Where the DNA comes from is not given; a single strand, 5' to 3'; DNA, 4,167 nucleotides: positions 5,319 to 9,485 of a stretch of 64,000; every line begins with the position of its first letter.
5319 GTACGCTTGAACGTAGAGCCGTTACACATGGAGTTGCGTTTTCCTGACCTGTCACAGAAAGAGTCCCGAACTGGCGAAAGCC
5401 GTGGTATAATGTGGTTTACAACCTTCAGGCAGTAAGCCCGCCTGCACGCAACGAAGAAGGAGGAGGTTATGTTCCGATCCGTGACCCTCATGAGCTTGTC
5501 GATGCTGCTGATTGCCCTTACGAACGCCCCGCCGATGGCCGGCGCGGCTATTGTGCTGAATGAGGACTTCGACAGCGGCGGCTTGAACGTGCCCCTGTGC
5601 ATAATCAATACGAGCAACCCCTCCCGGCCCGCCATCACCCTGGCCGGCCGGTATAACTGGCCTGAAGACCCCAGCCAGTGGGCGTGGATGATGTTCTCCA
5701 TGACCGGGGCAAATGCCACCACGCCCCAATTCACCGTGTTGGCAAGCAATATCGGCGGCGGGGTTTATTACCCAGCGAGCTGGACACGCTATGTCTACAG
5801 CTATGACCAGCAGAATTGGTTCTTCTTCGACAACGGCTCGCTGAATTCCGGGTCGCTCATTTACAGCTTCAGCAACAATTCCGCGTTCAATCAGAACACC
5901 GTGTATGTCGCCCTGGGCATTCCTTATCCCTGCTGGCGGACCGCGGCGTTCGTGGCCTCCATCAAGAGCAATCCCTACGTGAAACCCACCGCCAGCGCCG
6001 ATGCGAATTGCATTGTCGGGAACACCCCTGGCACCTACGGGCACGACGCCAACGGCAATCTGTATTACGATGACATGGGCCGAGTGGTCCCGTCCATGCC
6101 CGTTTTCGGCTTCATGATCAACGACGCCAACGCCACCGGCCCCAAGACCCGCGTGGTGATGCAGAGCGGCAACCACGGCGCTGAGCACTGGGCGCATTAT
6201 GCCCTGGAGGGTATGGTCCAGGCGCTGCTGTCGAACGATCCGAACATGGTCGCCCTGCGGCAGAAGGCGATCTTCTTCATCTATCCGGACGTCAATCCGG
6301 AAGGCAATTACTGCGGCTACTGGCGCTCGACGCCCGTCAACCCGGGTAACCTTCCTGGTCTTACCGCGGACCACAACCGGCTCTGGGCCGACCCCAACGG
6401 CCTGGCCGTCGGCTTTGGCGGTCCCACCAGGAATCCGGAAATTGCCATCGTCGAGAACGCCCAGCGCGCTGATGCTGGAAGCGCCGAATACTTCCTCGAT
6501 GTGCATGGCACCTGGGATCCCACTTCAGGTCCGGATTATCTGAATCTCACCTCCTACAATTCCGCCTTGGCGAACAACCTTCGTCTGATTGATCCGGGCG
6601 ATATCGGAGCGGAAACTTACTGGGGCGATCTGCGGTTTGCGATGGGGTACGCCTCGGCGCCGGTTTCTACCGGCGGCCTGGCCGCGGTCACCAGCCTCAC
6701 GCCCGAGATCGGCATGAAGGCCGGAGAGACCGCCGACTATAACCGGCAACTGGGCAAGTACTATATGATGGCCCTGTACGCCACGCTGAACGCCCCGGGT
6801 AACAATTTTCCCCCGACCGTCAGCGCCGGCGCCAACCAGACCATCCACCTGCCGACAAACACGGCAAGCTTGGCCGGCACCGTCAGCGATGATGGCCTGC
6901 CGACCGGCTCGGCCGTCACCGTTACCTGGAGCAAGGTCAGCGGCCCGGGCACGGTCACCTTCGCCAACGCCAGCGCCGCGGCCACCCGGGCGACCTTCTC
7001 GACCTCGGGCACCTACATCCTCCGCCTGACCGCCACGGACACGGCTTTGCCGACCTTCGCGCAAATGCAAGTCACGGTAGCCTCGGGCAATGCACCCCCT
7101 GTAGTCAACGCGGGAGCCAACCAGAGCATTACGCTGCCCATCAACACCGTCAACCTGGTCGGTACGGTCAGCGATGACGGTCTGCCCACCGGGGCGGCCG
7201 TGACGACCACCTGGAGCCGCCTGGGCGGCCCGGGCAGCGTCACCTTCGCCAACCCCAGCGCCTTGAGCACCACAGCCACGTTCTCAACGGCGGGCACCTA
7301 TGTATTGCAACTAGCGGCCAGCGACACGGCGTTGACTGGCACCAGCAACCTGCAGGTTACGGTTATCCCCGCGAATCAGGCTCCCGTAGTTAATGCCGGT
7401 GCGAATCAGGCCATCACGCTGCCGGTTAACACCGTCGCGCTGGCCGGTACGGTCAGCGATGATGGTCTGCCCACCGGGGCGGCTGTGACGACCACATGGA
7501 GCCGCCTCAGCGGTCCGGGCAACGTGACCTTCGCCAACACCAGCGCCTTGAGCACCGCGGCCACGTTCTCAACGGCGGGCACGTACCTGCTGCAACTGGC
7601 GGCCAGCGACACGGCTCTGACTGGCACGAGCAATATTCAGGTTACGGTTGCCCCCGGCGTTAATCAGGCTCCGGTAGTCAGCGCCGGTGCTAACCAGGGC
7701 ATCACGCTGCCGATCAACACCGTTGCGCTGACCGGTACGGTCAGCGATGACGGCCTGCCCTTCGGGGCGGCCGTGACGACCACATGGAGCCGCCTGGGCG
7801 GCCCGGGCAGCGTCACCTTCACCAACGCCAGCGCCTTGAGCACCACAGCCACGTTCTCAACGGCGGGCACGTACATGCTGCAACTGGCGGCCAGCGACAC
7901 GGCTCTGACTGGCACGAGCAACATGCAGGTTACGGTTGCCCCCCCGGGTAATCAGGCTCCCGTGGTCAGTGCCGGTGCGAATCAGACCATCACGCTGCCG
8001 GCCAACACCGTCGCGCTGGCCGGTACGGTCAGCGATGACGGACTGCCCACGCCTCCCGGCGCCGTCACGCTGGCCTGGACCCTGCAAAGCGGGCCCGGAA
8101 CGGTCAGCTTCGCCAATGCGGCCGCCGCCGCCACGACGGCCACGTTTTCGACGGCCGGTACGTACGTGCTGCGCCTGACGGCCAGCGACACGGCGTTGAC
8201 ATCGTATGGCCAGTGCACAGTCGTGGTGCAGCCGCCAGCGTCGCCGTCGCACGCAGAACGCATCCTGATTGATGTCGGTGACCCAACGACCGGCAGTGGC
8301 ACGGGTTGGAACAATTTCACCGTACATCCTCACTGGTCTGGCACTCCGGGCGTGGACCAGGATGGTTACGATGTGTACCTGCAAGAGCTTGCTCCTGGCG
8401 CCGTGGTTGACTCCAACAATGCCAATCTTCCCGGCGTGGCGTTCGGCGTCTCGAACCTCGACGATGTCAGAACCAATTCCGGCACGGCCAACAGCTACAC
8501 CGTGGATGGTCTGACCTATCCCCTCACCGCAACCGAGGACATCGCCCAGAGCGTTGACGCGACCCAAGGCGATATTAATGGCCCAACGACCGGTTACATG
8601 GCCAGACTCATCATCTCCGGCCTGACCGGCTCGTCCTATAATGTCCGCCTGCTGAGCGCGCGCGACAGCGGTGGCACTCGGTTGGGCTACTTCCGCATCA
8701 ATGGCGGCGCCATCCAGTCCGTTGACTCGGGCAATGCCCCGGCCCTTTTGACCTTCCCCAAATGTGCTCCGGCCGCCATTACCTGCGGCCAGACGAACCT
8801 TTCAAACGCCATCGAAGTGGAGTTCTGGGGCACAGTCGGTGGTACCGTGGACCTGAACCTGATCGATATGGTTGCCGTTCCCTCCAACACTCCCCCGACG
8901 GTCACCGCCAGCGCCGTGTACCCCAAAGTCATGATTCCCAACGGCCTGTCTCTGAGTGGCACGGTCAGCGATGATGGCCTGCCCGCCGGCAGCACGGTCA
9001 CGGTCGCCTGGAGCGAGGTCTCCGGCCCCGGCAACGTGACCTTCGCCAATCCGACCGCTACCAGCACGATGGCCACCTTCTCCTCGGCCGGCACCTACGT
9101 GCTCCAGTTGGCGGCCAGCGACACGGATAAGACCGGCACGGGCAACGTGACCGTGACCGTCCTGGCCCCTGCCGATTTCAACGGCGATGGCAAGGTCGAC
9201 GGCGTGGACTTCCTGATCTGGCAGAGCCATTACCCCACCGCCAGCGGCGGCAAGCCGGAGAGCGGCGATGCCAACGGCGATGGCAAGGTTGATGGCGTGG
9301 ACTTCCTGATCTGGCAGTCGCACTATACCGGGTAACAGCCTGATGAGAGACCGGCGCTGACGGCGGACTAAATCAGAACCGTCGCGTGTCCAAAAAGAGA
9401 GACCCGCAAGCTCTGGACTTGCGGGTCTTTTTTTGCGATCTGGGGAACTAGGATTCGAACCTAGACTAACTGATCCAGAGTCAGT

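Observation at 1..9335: Three consecutive dockerin-tailed giant secreted proteins sharing near-identical DNA modules (cellulosome-like component set in a non-clostridial context)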

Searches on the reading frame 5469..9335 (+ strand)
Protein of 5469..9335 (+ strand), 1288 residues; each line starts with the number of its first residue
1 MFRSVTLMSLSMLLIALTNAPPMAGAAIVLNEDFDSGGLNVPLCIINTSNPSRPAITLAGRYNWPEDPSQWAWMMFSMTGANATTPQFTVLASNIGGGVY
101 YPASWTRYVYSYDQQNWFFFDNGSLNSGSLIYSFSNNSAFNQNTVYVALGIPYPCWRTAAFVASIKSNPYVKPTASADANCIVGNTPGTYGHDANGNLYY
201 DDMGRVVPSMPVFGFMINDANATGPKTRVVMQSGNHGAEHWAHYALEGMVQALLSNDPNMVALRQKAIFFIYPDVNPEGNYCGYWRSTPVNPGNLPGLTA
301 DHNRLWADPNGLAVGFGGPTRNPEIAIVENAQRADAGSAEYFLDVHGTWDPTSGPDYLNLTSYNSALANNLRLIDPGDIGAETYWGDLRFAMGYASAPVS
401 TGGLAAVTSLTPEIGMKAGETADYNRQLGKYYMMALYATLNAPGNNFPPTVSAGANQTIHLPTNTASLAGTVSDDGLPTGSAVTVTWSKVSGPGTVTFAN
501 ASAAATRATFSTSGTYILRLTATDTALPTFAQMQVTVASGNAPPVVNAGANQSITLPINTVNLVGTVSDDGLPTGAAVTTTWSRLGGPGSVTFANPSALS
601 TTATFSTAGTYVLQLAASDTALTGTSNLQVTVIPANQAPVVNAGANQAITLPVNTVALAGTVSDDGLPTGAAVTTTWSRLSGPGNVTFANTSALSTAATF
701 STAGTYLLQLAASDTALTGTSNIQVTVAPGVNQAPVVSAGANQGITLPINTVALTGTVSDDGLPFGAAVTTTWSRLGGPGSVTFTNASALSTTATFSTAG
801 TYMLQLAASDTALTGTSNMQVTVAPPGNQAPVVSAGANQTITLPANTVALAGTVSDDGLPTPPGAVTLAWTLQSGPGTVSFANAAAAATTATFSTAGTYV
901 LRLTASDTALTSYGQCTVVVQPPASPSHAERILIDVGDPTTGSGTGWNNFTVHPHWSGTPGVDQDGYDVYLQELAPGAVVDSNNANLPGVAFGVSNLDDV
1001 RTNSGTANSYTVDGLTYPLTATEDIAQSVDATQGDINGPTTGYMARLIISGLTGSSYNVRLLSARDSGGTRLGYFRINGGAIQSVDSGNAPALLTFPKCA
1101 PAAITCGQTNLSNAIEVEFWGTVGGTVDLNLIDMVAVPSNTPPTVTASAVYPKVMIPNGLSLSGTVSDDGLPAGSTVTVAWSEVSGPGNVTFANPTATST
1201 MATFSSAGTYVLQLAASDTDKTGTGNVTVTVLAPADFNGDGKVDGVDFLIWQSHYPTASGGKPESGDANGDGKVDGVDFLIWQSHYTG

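Call 3: search_protein_families(library=pfam, proteins=[window:5469-9332:+], max_evalue=0.01)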
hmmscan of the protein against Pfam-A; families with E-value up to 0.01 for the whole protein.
window:5469-9332:+ (1288 aa): 7 families
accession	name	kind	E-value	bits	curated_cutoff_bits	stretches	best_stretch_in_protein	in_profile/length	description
PF22352.2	K319L-like_PKD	-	3.6e-78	258.1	27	6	453-537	1-84/84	K319L-like, PKD domain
PF00801.26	PKD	-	8.6e-24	83.8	23.5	5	559-631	15-79/80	PKD domain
PF18911.6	PKD_4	-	1.4e-13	51.2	27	1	828-909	1-72/85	PKD domain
PF18981.6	InlK_D3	-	2.9e-10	40.5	25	0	691-727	37-73/75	Internalin K domain (D3/D4)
PF00404.24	Dockerin_1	-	7e-08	33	22.9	1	1235-1281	2-51/57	Dockerin type I domain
PF18027.6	Pepdidase_M14_N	-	3e-06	27.8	23.2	1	31-148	2-105/107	Cytosolic carboxypeptidase N-terminal domain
PF00246.29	Peptidase_M14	-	4.2e-06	27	21.6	1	218-308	36-135/286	Zinc carboxypeptidase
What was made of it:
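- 9162..9332 (+): g3 dockerin. The two half-repeats are identical at 19 of the first 20 residues. Pfam 33 bits (call 3).
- On M14 metallocarboxypeptidase: Peptidase_M14 27.0 bits against 21.6; Pepdidase_M14_N 27.8 bits against 23.2 (call 3).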

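Call 4: search_protein_families(library=ncbifam, proteins=[window:5469-9332:+], max_evalue=0.01)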
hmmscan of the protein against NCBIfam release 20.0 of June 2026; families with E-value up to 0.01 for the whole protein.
window:5469-9332:+ (1288 aa): 3 families
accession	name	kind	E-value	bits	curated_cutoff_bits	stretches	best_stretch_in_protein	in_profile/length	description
NF041578.1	betaarabinsidaseHypBA2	equivalog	1.2e-79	268.3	3200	6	1151-1232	1050-1133/1709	beta-L-arabinobiosidase HypBA2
NF038134.1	choice_anch_M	domain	0.00043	20.4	55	0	1172-1226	123-173/184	choice-of-anchor M domain-containing protein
NF012211.1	tand_rpt_95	domain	0.0022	17.9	90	0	584-642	33-94/98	tandem-95 repeat protein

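Call 35: find_encoding_contigs(protein=window:5469-9335:+, flank=3000, max_places=10)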
Protein window:5469-9335:+ (1288 aa): 3 contigs read that carry it; 1 place shown.
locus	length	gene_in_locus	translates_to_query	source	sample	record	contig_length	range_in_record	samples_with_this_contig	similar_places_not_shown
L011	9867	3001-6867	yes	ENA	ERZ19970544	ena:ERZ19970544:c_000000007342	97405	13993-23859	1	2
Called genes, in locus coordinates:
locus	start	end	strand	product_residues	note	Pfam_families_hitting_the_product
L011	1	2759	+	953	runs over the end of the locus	PF00801:PKD (faint), PF18911:PKD_4 (faint), PF22352:K319L-like_PKD, PF03422:CBM_6, PF18099:CBM_35_2, PF22352:K319L-like_PKD, PF00404:Dockerin_1 (weak)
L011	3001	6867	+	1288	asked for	PF18027:Pepdidase_M14_N (weak), PF00246:Peptidase_M14 (weak), PF00801:PKD (faint), PF18911:PKD_4 (faint), PF22352:K319L-like_PKD, PF18981:InlK_D3 (faint), PF22352:K319L-like_PKD, PF00404:Dockerin_1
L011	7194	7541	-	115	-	PF07238:PilZ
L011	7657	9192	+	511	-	PF00590:TP_methylase, PF02602:HEM4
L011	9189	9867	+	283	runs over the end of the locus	PF00753:Lactamase_B, PF12706:Lactamase_B_2, PF23023:Anti-Pycsar_Apyc1 (weak)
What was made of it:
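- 5469..9335 (+): g3, 1288 aa: signal peptide, M14_N, M14 catalytic domain, 5 tandem PKD, X domain, PKD, dockerin. The identical protein is on 3 long contigs (call 35).
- The identical 1288-aa product is on three long contigs (call 35).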

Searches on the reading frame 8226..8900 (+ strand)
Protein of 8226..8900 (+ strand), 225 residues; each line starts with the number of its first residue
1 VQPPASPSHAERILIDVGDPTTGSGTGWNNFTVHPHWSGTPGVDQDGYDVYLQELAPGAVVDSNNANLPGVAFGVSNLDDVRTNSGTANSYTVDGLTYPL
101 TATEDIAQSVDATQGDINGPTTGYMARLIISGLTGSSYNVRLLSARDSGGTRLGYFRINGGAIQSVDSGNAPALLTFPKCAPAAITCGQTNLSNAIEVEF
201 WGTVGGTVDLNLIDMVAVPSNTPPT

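Call 31: search_solved_structures(query=window:8226-8900:+, max_evalue=1)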
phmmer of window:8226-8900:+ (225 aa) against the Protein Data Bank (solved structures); distinct sequences matched with E-value up to 1: 0.

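Call 33: search_protein_families(library=pfam, proteins=[window:8226-8900:+], max_evalue=1)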
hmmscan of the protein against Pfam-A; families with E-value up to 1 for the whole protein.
window:8226-8900:+ (225 aa): 0 families

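Call 69: search_protein_representatives(protein=window:8226-8900:+)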
Query: 225 residues. Proteins with E-value up to 0.001 (for the whole library): 10; up to 1e-10: 9; up to 1e-30: 7. The best 10 are listed.
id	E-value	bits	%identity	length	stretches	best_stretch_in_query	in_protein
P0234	7.4e-108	376.0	82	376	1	2-220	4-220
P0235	6.6e-87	307.5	67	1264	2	10-225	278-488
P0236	2.5e-50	187.8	72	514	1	10-144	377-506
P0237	1.0e-38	149.8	50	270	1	6-217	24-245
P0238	5.7e-37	144.1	51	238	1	8-220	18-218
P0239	2.7e-36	141.9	46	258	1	7-217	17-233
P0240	9.7e-36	140.1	46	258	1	7-220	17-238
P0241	2.6e-28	115.8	45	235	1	9-220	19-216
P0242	1.7e-13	67.3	31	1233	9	25-56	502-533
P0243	8.6e-04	35.6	35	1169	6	149-175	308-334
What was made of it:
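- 8226..8876 (+): X domain of ~215 aa with no known family. It is rare, and elsewhere it occurs with M14+PKD, with PKD+dockerin, or alone with a PEP-CTERM anchor. Ten clusters in 1.84 billion representatives (call 69).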

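Call 70: search_protein_families(library=pfam, proteins=[P0234, P0235, P0236, P0237, P0238, P0239, P0240, P0241], max_evalue=0.01)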
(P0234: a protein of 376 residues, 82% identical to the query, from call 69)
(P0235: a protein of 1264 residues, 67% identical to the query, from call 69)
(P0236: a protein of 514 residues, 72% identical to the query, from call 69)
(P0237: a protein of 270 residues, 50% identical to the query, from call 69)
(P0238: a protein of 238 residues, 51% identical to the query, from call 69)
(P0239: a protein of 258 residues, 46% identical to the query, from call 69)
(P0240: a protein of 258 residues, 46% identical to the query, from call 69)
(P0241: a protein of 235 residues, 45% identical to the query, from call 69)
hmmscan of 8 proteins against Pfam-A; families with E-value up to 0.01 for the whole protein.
P0234 (376 aa): 4 families
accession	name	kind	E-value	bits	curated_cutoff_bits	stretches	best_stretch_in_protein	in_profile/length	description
PF00404.24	Dockerin_1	-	8.1e-10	39.2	22.9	1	323-369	2-51/57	Dockerin type I domain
PF22352.2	K319L-like_PKD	-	2.9e-08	34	27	1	245-319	12-84/84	K319L-like, PKD domain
PF00801.26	PKD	-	0.00012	22.4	23.5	1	265-315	30-76/80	PKD domain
PF13517.12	FG-GAP_3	-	0.0039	18.2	26.9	0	304-332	31-58/61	FG-GAP-like repeat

P0235 (1264 aa): 7 families
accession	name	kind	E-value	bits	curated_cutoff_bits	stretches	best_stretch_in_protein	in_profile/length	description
PF22352.2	K319L-like_PKD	-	6.7e-107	350.1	27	8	94-179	1-84/84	K319L-like, PKD domain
PF00801.26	PKD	-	7.6e-34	116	23.5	8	871-942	15-80/80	PKD domain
PF18911.6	PKD_4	-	3.7e-30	104.2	27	5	578-665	3-83/85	PKD domain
PF18981.6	InlK_D3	-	5.8e-10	39.6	25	0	547-574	45-72/75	Internalin K domain (D3/D4)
PF22091.2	DUF6941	-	0.00098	19.9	27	0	985-1024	80-119/125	Family of unknown function (DUF6941)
PF25549.1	DUF7927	-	0.0012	19.6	31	0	912-971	25-82/132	Domain of unknown function (DUF7927)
PF23860.1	Ribophorin_II_3rd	-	0.0039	17.6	23.4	0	632-654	91-114/128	Ribophorin II third domain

P0236 (514 aa): 3 families
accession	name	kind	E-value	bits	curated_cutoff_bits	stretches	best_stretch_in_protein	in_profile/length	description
PF22352.2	K319L-like_PKD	-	1.9e-08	34.6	27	1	286-368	1-82/84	K319L-like, PKD domain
PF00246.29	Peptidase_M14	-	1.5e-07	31.8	21.6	1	52-151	19-113/286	Zinc carboxypeptidase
PF00801.26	PKD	-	0.0038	17.6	23.5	1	292-366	10-76/80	PKD domain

P0237 (270 aa): 1 family
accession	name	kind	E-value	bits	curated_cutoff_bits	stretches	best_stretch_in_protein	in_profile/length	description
PF07589.16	PEP-CTERM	-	1.4e-05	25.4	20.7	1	249-269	2-24/24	PEP-CTERM motif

P0238 (238 aa): 1 family
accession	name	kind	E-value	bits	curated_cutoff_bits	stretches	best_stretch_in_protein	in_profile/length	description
PF07589.16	PEP-CTERM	-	0.00016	22.1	20.7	1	215-237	1-23/24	PEP-CTERM motif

P0239 (258 aa): 0 families

P0240 (258 aa): 1 family
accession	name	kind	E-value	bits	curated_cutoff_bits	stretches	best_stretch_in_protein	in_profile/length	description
PF07589.16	PEP-CTERM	-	9.7e-05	22.7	20.7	1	235-257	1-23/24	PEP-CTERM motif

P0241 (235 aa): 1 family
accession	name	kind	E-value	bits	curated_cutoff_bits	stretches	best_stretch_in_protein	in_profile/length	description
PF07589.16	PEP-CTERM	-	2.3e-05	24.7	20.7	1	213-235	1-24/24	PEP-CTERM motif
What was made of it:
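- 8226..8876 (+): Architectures of those hits (call 70).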

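Call 80: search_protein_families(library=ncbifam, proteins=[window:8226-8900:+], max_evalue=0.1)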
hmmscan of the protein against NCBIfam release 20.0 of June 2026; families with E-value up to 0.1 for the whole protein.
window:8226-8900:+ (225 aa): 1 family
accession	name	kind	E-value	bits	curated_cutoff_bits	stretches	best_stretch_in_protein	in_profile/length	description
NF010599.0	PRK13994.1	equivalog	0.023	14.1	355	1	93-158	26-88/226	potassium-transporting ATPase subunit C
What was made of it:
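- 8226..8876 (+): No Pfam, NCBIfam or PDB match (calls 31, 33, 80).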

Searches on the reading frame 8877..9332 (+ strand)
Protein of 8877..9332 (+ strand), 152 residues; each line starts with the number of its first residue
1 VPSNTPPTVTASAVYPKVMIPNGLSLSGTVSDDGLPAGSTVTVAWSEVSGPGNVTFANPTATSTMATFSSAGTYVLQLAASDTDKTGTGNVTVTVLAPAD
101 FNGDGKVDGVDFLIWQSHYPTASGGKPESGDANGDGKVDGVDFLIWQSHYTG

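Call 32: find_homologous_proteins(query=window:8877-9332:+, max_evalue=0.00001)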
Query window:8877-9332:+ (152 aa): 102 proteins with E <= 0.00001 among 558 candidates.
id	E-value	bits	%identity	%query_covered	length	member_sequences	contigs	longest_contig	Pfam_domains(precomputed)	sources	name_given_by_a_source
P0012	3.0e-92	325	100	100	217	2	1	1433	PF22352.3,PF00404.25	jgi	jgi:hypothetical protein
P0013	8.4e-54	200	64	97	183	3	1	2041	PF22352.3,PF00404.25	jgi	jgi:hypothetical protein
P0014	1.6e-53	199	70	89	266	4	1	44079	PF22352.3,PF00404.25,PF13385.14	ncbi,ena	-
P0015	6.8e-52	194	71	88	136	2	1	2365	PF22352.3,PF00404.25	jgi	jgi:hypothetical protein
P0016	1.4e-51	192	70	88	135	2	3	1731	PF22352.3,PF00404.25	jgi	jgi:hypothetical protein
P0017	1.8e-50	189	67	89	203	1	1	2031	PF22352.3,PF00404.25,PF13385.14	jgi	jgi:hypothetical protein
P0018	6.6e-50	187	64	63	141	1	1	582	PF22352.3,PF00404.25,PF13499.13,PF00036.39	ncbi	-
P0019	1.3e-46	176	79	69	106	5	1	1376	PF22352.3,PF00404.25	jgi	jgi:hypothetical protein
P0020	6.0e-45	171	65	82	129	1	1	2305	PF22352.3,PF00404.25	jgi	jgi:hypothetical protein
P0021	1.5e-43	166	75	69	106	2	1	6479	PF22352.3,PF00404.25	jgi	jgi:hypothetical protein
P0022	7.1e-42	161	55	98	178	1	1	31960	PF22352.3,PF00404.25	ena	-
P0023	9.2e-41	157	76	65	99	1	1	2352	PF00404.25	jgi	jgi:PKD repeat protein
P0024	1.4e-39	154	36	85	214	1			PF22352.3,PF00801.27,PF18911.7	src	-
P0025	1.0e-38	151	62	84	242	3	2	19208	PF22352.3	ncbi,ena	-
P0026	1.8e-38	150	75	52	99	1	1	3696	PF00404.25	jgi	jgi:hypothetical protein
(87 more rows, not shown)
